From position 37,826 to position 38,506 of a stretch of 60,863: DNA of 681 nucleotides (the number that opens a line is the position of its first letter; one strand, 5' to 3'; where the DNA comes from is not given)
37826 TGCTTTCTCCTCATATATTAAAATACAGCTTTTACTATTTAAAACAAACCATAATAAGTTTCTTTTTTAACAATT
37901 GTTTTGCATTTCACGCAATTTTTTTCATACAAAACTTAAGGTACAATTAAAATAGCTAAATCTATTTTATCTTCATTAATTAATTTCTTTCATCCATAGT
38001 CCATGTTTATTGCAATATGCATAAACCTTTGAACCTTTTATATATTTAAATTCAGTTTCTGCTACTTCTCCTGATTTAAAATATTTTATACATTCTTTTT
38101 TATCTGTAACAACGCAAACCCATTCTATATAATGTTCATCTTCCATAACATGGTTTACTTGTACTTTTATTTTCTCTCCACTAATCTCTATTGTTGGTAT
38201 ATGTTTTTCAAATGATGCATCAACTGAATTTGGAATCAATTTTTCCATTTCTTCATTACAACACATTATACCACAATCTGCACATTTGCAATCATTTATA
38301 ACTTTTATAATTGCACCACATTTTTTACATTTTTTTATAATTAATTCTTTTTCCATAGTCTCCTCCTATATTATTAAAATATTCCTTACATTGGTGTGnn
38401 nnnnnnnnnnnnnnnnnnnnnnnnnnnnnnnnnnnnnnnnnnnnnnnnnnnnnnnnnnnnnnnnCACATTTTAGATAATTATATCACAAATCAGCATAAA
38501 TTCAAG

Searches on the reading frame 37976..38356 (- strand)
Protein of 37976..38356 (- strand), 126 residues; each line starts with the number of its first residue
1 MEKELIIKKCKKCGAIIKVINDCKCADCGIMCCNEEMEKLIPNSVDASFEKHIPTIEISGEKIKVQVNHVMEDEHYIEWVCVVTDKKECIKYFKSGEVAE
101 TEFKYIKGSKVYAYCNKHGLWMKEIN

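Call 9: find_encoding_contigs(protein=window:37976-38356:-, flank=3000, max_places=10)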
Protein window:37976-38356:- (126 aa): 1 contig read that carries it; 1 place shown.
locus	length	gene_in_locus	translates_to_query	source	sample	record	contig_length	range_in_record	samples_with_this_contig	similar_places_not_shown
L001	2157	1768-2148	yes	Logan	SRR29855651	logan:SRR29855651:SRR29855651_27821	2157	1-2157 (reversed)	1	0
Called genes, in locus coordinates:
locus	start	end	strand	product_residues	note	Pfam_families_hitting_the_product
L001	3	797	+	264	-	?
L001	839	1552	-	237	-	PF01171:ATP_bind_3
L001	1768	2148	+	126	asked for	PF01880:Desulfoferrodox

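Call 14: search_protein_families(library=pfam, proteins=[window:37976-38356:-], max_evalue=1)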
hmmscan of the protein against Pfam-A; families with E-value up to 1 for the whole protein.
window:37976-38356:- (126 aa): 4 families
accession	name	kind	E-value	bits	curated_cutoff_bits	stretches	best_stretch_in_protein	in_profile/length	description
PF01880.24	Desulfoferrodox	-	4.8e-13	49.9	22.2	1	46-123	3-97/98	Desulfoferrodoxin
PF17999.7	PulA_N1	-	0.13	13.5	27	1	40-86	14-59/85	Pullulanase N1-terminal domain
PF06397.17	Desulfoferrod_N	-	0.19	11.9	23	1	9-40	8-36/36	Desulfoferrodoxin, N-terminal domain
PF12172.15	zf-ChsH2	-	0.35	11.2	23.2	1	4-16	8-20/37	ChsH2, rubredoxin-like zinc ribbon domain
